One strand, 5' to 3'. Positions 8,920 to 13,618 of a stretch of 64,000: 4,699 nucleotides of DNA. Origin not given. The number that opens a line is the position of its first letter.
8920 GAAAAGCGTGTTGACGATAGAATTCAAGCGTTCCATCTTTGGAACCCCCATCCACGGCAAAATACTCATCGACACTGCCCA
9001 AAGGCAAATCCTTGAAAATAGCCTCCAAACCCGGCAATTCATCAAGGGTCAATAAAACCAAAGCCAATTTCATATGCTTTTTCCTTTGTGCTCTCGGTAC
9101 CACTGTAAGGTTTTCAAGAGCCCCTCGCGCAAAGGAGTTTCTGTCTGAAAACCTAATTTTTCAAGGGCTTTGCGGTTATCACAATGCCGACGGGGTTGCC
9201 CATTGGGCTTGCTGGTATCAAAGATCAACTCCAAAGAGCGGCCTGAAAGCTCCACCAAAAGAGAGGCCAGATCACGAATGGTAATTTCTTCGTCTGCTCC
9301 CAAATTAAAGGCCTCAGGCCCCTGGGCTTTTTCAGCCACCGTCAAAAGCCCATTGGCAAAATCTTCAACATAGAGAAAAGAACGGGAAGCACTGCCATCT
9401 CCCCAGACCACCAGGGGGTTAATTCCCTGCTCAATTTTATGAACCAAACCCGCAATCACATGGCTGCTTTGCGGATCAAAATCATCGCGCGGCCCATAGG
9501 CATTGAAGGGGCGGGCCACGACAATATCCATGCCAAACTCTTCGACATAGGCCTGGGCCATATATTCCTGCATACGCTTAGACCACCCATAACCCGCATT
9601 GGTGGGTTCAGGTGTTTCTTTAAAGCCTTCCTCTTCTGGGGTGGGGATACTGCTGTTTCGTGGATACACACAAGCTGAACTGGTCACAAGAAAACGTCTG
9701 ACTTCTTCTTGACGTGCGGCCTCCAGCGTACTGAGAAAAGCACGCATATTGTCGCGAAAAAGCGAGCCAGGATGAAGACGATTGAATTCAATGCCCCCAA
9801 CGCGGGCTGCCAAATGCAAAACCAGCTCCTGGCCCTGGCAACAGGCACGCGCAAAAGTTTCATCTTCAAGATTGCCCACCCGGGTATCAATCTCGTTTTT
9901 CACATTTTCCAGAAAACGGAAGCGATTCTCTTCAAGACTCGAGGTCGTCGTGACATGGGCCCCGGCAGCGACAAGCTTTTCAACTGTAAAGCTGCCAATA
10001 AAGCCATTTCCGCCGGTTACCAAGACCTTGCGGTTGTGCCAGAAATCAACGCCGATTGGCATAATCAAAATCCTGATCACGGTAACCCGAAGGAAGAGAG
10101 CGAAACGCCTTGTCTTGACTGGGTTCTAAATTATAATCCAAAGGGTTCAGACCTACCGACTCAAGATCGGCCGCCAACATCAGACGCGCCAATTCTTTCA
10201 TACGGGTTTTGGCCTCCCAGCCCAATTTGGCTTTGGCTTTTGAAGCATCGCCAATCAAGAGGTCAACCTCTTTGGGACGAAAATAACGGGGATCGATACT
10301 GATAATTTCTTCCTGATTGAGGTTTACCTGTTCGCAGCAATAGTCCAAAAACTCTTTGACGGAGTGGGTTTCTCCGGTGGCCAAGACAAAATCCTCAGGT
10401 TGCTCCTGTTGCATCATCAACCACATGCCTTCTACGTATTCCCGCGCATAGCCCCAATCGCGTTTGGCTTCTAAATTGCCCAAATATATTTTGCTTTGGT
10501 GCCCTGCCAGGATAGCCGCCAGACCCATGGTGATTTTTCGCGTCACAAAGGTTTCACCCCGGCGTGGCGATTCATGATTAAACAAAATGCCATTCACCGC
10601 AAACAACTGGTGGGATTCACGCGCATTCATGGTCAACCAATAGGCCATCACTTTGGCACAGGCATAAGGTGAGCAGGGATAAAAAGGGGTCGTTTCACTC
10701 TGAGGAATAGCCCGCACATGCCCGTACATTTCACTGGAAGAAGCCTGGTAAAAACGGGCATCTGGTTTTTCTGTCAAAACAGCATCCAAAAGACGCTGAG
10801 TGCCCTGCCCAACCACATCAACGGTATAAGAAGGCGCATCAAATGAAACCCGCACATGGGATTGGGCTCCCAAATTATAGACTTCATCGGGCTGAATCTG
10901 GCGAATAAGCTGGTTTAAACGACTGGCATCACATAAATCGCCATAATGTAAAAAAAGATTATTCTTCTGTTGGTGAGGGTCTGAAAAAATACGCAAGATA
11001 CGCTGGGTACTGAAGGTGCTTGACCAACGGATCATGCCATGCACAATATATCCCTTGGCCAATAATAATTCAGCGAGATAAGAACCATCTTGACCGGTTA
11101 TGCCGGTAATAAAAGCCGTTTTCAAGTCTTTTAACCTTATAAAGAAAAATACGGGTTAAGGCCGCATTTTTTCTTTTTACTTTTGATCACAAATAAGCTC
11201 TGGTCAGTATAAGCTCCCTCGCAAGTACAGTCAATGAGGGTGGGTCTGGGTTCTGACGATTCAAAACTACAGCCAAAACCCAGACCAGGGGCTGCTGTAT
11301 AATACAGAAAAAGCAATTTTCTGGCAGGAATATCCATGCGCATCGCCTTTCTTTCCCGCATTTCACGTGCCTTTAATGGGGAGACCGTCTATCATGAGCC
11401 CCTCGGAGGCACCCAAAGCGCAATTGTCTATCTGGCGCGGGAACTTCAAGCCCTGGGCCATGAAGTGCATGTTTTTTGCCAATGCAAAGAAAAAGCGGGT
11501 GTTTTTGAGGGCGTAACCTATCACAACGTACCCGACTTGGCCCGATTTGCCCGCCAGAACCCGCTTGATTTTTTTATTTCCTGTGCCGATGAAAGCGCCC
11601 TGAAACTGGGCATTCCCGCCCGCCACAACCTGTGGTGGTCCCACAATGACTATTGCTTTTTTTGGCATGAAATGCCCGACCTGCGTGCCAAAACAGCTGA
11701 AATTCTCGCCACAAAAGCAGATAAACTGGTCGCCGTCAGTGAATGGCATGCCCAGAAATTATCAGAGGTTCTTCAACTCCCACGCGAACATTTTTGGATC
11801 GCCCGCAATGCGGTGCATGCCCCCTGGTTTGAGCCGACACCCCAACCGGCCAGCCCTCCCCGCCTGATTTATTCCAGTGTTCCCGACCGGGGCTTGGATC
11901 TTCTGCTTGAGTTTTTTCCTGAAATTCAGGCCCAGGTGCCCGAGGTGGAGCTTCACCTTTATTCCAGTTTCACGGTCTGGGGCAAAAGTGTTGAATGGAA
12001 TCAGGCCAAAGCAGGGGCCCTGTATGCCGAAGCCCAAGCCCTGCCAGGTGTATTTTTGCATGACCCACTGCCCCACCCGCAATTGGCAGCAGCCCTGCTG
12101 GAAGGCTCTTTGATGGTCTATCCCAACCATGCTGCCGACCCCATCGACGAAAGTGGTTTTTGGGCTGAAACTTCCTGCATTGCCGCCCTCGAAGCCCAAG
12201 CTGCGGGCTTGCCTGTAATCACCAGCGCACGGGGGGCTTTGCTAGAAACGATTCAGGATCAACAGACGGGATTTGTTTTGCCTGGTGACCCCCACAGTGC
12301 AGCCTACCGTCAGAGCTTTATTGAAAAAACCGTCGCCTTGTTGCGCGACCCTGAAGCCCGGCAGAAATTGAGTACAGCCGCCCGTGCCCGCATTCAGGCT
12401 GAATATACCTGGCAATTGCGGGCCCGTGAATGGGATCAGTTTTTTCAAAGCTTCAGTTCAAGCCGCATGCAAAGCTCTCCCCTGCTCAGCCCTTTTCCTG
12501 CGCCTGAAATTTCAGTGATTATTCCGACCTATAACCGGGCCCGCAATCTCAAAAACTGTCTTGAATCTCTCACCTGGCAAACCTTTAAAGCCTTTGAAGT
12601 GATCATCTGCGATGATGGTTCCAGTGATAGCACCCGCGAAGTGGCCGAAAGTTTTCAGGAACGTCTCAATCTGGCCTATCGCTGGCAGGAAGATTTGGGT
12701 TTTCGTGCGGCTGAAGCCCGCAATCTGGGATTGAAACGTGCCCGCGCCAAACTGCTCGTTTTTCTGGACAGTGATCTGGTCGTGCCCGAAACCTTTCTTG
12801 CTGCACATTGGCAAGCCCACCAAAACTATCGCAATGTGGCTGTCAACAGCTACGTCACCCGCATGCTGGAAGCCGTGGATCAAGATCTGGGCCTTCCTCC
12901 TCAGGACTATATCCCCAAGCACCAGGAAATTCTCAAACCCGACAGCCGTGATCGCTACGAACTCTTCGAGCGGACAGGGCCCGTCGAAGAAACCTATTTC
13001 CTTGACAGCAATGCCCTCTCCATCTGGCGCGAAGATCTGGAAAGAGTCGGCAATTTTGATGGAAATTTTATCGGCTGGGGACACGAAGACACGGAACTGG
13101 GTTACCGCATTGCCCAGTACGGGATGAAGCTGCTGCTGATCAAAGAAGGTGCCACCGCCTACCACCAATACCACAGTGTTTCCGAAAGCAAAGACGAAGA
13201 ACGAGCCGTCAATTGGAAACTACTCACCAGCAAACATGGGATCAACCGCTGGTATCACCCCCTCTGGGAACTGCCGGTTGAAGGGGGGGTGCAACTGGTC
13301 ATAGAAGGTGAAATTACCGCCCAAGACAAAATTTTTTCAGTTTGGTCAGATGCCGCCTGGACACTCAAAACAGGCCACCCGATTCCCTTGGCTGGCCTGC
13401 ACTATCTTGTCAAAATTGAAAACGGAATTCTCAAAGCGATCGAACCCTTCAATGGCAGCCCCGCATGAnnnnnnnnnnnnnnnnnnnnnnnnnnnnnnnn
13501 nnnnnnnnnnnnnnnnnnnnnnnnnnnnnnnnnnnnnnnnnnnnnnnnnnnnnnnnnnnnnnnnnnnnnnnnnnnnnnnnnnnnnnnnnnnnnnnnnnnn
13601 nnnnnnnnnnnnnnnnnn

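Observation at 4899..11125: Arn-like lipid-carrier glycan modification operon built on GDP-6-deoxyhexose chemistry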

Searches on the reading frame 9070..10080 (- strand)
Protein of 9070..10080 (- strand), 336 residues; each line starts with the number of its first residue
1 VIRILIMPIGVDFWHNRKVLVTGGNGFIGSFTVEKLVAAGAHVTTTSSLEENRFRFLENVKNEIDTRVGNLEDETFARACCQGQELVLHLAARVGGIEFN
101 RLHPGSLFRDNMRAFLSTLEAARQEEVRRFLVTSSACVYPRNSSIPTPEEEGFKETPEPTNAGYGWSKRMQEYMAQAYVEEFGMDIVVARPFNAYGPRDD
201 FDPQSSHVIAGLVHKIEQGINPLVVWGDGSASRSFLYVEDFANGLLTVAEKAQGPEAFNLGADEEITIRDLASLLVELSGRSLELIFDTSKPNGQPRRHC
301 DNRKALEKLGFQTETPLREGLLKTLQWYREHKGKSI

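Call 3: search_protein_families(library=pfam, proteins=[window:9070-10080:-], max_evalue=0.01)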
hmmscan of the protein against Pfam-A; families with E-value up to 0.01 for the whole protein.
window:9070-10080:- (336 aa): 7 families
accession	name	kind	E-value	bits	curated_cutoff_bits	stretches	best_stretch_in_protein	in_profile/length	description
PF01370.27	Epimerase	-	2e-55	188.3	20.9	1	19-261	1-240/240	NAD dependent epimerase/dehydratase family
PF16363.11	GDP_Man_Dehyd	-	1.2e-35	124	27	1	20-321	1-329/332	GDP-mannose 4,6 dehydratase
PF01073.25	3Beta_HSD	-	5.7e-12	45.7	22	1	20-247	1-227/280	3-beta hydroxysteroid dehydrogenase/isomerase family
PF02719.21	Polysacc_synt_2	-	1.9e-11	44.2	20.2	2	19-135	1-128/293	Polysaccharide biosynthesis protein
PF07993.18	NAD_binding_4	-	6.6e-11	42.3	20.1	1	71-202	77-210/258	Male sterility protein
PF13460.12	NAD_binding_10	-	2.2e-09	37.9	27.2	1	23-172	1-129/184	NAD(P)H-binding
PF00106.31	adh_short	-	0.0011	18.9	26.6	1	18-78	2-65/195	short chain dehydrogenase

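Call 4: search_protein_families(library=ncbifam, proteins=[window:9070-10080:-], max_evalue=0.01)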
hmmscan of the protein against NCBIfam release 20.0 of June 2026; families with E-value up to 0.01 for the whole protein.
window:9070-10080:- (336 aa): 34 families (the best 25 are shown)
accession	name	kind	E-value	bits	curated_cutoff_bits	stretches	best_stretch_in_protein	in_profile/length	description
NF047922.1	GDPFucSynFcl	equivalog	1.4e-57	195.5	500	1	16-332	2-305/308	GDP-L-fucose synthase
TIGR04180.1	EDH_00030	hypoth_equivalog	1.5e-43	149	475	1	19-314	1-295/297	NAD-dependent 4,6-dehydratase LegB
TIGR01179.1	galE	equivalog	8.8e-34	116.8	262.3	1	18-332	1-329/332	UDP-glucose 4-epimerase GalE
TIGR01181.1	dTDP_gluc_dehyt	equivalog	1.5e-33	116.2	365.1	1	18-332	1-315/321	dTDP-glucose 4,6-dehydratase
TIGR02197.1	heptose_epim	equivalog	1.3e-25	90.3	274.6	1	19-328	1-313/316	ADP-glyceromanno-heptose 6-epimerase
TIGR03466.1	HpnA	hypoth_equivalog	5.6e-25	87.9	367.65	1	18-282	2-249/327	hopanoid-associated sugar epimerase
NF007956.0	PRK10675.1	subfamily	3.9e-17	62.4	394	1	18-331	2-332/338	UDP-glucose 4-epimerase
NF007582.0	PRK10217.1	equivalog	4e-17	62.4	698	1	110-329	110-332/355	dTDP-glucose 4,6-dehydratase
NF007490.0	PRK10084.1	subfamily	1e-16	60.9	649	1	18-330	2-336/361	dTDP-glucose 4,6-dehydratase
NF011728.1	PRK15181.1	equivalog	1.6e-16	60.3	760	1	17-331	16-340/348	Vi polysaccharide biosynthesis UDP-N-acetylglucosaminuronic acid C-4 epimerase TviC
TIGR02622.1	CDP_4_6_dhtase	equivalog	2.8e-15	56.3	278.45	1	13-330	1-332/352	CDP-glucose 4,6-dehydratase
NF008360.0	PRK11150.1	equivalog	8.9e-14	51.4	452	1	19-278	2-253/310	ADP-glyceromanno-heptose 6-epimerase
NF042422.1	oxyalk_red_OleD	equivalog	9.1e-14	51.5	580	1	18-248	2-214/329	2-alkyl-3-oxoalkanoate reductase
NF008872.0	PRK11908.1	equivalog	3.6e-12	46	294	1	17-279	2-271/349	bifunctional UDP-4-keto-pentose/UDP-xylose synthase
NF042423.1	oxyalk_red_Shew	equivalog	4.3e-11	42.4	580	1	17-224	9-198/331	2-alkyl-3-oxoalkanoate reductase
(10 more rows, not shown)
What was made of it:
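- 9070..10062 (-): Fcl/ColC-type SDR, predicted GDP-4-keto-3,6-dideoxymannose 5-epimerase/4-reductase (colitose synthase-like). ATG at 10062; the alternative GTG at 10080 gives 336 aa. The best NCBIfam hit is GDP-L-fucose synthase at 195 bits, far below its equivalog cutoff of 500 (call 4).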

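Call 12: search_solved_structures(query=window:9070-10080:-, max_evalue=1e-15)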
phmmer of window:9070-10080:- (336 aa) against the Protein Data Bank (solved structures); distinct sequences matched with E-value up to 1e-15: 57.
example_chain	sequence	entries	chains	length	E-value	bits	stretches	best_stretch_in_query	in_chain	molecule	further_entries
7ll6_A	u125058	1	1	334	5.3e-44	154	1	84-332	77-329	GDP-L-fucose synthase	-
8du0_A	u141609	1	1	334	5.3e-44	154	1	84-332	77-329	GDP-L-fucose synthase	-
1bws_A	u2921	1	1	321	1.1e-41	146.3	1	87-332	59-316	PROTEIN (GDP-4-KETO-6-DEOXY-D-MANNOSE EPIMERASE/REDUCTASE)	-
1bsv_A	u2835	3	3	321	4.1e-41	144.4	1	87-332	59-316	PROTEIN (GDP-FUCOSE SYNTHETASE) | GDP-FUCOSE SYNTHETASE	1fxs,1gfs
1e6u_A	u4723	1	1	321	6.3e-41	143.8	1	87-332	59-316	GDP-FUCOSE SYNTHETASE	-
1e7s_A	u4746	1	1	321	1.1e-40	143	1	87-332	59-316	GDP-FUCOSE SYNTHETASE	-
1e7q_A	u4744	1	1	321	1.2e-40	142.9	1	87-332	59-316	GDP-FUCOSE SYNTHETASE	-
1e7r_A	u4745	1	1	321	8e-40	140.2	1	87-332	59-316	GDP-FUCOSE SYNTHETASE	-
4bkp_A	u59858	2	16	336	1.1e-37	133.2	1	13-331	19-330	GDP-L-FUCOSE SYNTHASE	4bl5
4b8z_A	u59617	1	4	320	1.2e-37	133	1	14-331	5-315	GDP-L-FUCOSE SYNTHASE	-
4b8w_A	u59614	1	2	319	1.3e-37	133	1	14-331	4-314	GDP-L-FUCOSE SYNTHASE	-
4e5y_A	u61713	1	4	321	3.2e-37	131.7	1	17-331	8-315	GDP-L-fucose synthase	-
6wjb_A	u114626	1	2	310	2.7e-34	122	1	18-323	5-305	NAD-dependent epimerase/dehydratase family protein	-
2c59_A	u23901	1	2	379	5.2e-34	121.1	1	15-331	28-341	GDP-MANNOSE-3', 5'-EPIMERASE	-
2c5e_A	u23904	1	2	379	7e-34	120.7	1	15-331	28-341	GDP-MANNOSE-3', 5'-EPIMERASE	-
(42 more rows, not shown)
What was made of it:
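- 9070..10062 (-): The best PDB hits are GDP-fucose synthases at 5e-44 (call 12).
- The SDR is closest to GDP-fucose synthases (calls 4, 12).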

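Call 62: search_solved_structures(query=window:9070-10080:-, max_evalue=1e-40, show_alignments=4)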
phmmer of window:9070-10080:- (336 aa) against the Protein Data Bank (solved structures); distinct sequences matched with E-value up to 1e-40: 5.
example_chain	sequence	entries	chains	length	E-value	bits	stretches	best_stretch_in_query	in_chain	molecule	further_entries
7ll6_A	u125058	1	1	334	5.3e-44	154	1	84-332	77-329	GDP-L-fucose synthase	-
8du0_A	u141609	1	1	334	5.3e-44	154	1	84-332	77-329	GDP-L-fucose synthase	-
1bws_A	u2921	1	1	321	1.1e-41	146.3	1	87-332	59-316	PROTEIN (GDP-4-KETO-6-DEOXY-D-MANNOSE EPIMERASE/REDUCTASE)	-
1bsv_A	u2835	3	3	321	4.1e-41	144.4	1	87-332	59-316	PROTEIN (GDP-FUCOSE SYNTHETASE) | GDP-FUCOSE SYNTHETASE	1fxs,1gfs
1e6u_A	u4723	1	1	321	6.3e-41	143.8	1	87-332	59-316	GDP-FUCOSE SYNTHETASE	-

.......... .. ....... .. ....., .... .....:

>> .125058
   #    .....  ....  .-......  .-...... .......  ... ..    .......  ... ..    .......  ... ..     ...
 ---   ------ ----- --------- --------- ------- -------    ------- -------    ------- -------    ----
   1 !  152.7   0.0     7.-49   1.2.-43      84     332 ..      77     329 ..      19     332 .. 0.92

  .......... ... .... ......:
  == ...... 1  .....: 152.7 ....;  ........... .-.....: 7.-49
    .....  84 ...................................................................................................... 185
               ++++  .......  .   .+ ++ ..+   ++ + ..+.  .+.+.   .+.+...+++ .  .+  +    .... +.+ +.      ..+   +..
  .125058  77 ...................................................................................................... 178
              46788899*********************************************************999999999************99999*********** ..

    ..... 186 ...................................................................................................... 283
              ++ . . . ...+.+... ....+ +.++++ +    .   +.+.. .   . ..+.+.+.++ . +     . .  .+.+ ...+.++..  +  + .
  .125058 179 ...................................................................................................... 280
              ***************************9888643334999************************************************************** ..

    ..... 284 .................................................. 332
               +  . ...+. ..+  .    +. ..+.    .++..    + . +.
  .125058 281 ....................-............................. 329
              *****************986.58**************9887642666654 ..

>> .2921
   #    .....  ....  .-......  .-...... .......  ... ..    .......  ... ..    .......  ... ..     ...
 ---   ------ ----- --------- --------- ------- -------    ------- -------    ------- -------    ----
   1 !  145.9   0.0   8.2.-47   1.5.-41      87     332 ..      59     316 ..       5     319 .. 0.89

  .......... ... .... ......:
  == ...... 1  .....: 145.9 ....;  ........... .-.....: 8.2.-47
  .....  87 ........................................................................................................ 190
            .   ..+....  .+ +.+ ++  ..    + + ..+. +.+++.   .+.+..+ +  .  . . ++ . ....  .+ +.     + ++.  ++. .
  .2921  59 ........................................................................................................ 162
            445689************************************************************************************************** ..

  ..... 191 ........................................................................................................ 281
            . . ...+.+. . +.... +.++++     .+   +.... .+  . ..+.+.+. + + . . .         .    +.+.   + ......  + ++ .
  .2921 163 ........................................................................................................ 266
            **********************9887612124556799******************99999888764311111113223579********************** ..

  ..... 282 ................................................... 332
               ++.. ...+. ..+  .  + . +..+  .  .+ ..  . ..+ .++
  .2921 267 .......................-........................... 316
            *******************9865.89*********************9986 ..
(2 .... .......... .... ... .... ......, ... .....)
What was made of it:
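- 9070..10062 (-): The alignment to E. coli GFS 1bws keeps the Ser/Cys (SSACVYP), YxxxK and SHVI His positions (call 62).
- On GDP-colitose biosynthesis (Gmd/ColD/ColC): Alignment to E. coli GFS 1bws (call 62).
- Closest known: GDP-L-colitose pathway. Same: The SDR keeps the Fcl/ColC catalytic residues (call 62).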

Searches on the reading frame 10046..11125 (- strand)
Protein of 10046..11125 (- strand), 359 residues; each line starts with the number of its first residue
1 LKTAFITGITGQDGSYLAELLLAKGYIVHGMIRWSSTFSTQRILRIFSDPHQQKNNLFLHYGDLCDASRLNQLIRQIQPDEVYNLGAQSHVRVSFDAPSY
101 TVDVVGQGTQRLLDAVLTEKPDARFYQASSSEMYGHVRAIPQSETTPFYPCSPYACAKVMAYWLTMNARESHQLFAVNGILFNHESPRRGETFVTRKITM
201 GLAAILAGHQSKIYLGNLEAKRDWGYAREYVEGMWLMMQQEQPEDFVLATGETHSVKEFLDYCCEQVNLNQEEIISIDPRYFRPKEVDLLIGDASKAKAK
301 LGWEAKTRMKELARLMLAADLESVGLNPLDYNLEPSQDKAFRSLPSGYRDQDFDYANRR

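Call 3: search_protein_families(library=pfam, proteins=[window:10046-11125:-], max_evalue=0.01)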
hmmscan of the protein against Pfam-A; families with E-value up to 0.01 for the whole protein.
window:10046-11125:- (359 aa): 4 families
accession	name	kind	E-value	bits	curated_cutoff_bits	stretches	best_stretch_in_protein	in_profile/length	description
PF16363.11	GDP_Man_Dehyd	-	1.5e-134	449.1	27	1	5-316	1-332/332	GDP-mannose 4,6 dehydratase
PF01370.27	Epimerase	-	2.3e-68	230.6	20.9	1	5-248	2-239/240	NAD dependent epimerase/dehydratase family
PF04321.23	RmlD_sub_bind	-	0.00032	20.3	27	1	5-161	4-132/287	RmlD substrate binding domain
PF02719.21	Polysacc_synt_2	-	0.0029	17.3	20.2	1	5-118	2-117/293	Polysaccharide biosynthesis protein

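Call 4: search_protein_families(library=ncbifam, proteins=[window:10046-11125:-], max_evalue=0.01)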
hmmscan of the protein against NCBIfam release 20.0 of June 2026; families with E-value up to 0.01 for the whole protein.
window:10046-11125:- (359 aa): 13 families
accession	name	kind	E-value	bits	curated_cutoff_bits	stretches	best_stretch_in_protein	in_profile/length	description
TIGR01472.1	gmd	equivalog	5.4e-151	502.6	415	1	2-323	1-341/342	GDP-mannose 4,6-dehydratase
TIGR04180.1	EDH_00030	hypoth_equivalog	6.1e-30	104.3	475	1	5-306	2-295/297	NAD-dependent 4,6-dehydratase LegB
TIGR01181.1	dTDP_gluc_dehyt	equivalog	1.6e-26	93.2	365.1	1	52-311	47-302/321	dTDP-glucose 4,6-dehydratase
TIGR02622.1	CDP_4_6_dhtase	equivalog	6.3e-18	65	278.45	1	2-122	5-121/352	CDP-glucose 4,6-dehydratase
TIGR01179.1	galE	equivalog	6.4e-17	61.4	262.3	2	5-174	3-166/332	UDP-glucose 4-epimerase GalE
NF007582.0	PRK10217.1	equivalog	1.5e-16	60.4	698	1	50-242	46-244/355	dTDP-glucose 4,6-dehydratase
NF007490.0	PRK10084.1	subfamily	3.6e-11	42.6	649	1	57-242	52-251/361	dTDP-glucose 4,6-dehydratase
NF011728.1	PRK15181.1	equivalog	1.3e-06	27.7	760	1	3-312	17-329/348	Vi polysaccharide biosynthesis UDP-N-acetylglucosaminuronic acid C-4 epimerase TviC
NF043036.1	ErythonDh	equivalog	3e-06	26.6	325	1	5-164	4-159/321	D-erythronate dehydrogenase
NF007956.0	PRK10675.1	subfamily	3.5e-06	26.4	394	1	5-162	4-157/338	UDP-glucose 4-epimerase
NF052578.1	StrlDmthSdmBMthl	equivalog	3.6e-06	26.9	600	1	3-270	2-248/328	sterol demethylase protein SdmB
TIGR03466.1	HpnA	hypoth_equivalog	0.0026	16.7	367.65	1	3-160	2-147/327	hopanoid-associated sugar epimerase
TIGR03589.1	PseB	equivalog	0.0046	16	407.75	1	2-119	5-115/324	UDP-N-acetylglucosamine 4,6-dehydratase (inverting)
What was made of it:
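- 10046..11125 (-): gmd, GDP-mannose 4,6-dehydratase (359 aa, TTG start). First gene of the operon. TIGR01472 502.6 bits (cutoff 415); PF16363 449 bits (calls 3, 4).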

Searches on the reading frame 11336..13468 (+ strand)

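Call 3: search_protein_families(library=pfam, proteins=[window:11336-13468:+], max_evalue=0.01)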
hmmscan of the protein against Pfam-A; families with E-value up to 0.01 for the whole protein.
window:11336-13468:+ (710 aa): 10 families
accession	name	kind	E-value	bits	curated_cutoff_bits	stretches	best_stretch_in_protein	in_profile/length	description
PF00535.33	Glycos_transf_2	-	2.5e-26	93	23.3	1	393-507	1-117/168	Glycosyl transferase family 2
PF10111.15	Glyco_tranf_2_2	-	9.3e-17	61.8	27.3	1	393-597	1-204/276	Glycosyltransferase like family 2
PF00534.26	Glycos_transf_1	-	3.6e-13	49.9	26.4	1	183-351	26-171/172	Glycosyl transferases group 1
PF13641.12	Glyco_tranf_2_3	-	6.3e-13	49.7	27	1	390-509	1-127/230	Glycosyltransferase like family 2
PF13692.12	Glyco_trans_1_4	-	5.4e-12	46.6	27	1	184-323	14-133/142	Glycosyl transferases group 1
PF13439.12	Glyco_transf_4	-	1.4e-09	38.7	28.5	1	24-160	2-166/170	Glycosyltransferase Family 4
PF13524.12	Glyco_trans_1_2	-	3.6e-08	33.9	25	1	211-366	16-142/144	Glycosyl transferase-like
PF02709.20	Glyco_transf_7C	-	9.5e-08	32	23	1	561-610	24-74/78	N-terminal domain of galactosyltransferase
PF13579.12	Glyco_trans_4_4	-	4.8e-06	27.4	29.7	1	24-68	1-47/158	Glycosyl transferase 4-like domain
PF20706.3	GT4-conflict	-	0.00051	19.6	26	1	283-364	297-383/385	Family 4 Glycosyltransferase in conflict systems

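Call 4: search_protein_families(library=ncbifam, proteins=[window:11336-13468:+], max_evalue=0.01)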
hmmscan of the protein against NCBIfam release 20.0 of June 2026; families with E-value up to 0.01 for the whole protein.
window:11336-13468:+ (710 aa): 47 families (the best 25 are shown)
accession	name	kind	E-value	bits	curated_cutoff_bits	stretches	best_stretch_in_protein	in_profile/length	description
NF041875.1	EPS_EpsD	equivalog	6.9e-36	124.3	370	1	392-615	1-211/325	exopolysaccharide biosynthesis glycosyltransferase EpsD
NF007482.0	PRK10073.1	equivalog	2.5e-18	66.2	423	1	390-486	6-102/334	glycosyltransferase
TIGR03965.1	mycofact_glyco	equivalog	1.3e-17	63.9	280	1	337-599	19-270/467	mycofactocin biosynthesis glycosyltransferase MftF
NF047683.1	TeichurnBiosyTuaG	equivalog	4.7e-17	62.4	400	1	390-481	6-97/252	teichuronic acid biosynthesis protein TuaG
NF038299.1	EPS_HpsN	equivalog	2.5e-16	59.6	425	1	390-503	1-114/317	hormogonium polysaccharide biosynthesis glycosyltransferase HpsN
TIGR04283.1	glyco_like_mftF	equivalog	4.6e-15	55.8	182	1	392-496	1-98/221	TIGR04283 family arsenosugar biosynthesis glycosyltransferase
NF050050.1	ProtGlycPglI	equivalog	1.5e-14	54.1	500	1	390-508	2-122/306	GalNAc(5)-diNAcBac-PP-undecaprenol beta-1,3-glucosyltransferase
TIGR03937.1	PgaC_IcaA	equivalog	4.4e-14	52.3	422.3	1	388-493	43-151/407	poly-beta-1,6-N-acetyl-D-glucosamine synthase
NF050819.1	PolSacchBiosHfsG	equivalog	6.7e-14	51.7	500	1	389-634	11-243/302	polysaccharide biosynthesis protein HfsG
NF038302.1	EPS_HpsE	equivalog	1e-13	50.9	300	1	391-503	2-119/307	hormogonium polysaccharide biosynthesis glycosyltransferase HpsE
NF053739.1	GlytfEpsEBac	equivalog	3.5e-11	42.6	450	1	390-480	1-92/265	glycosyltransferase EpsE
NF041394.1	GtaseAglG_Halo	equivalog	1.8e-10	40.6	440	1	391-513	2-125/304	glucosyl-dolichyl phosphate glucuronosyltransferase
TIGR02149.1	glgA_Coryne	subfamily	5.7e-10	38.9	302.4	1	281-366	297-383/391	glycogen synthase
NF041876.1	EPS_EpsE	equivalog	7.4e-10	38.6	400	1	276-364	304-387/389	exopolysaccharide biosynthesis GT4 family glycosyltransferase EpsE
TIGR03999.1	thiol_BshA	equivalog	1.1e-09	37.8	273.7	1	278-372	283-372/375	N-acetyl-alpha-D-glucosaminyl L-malate synthase BshA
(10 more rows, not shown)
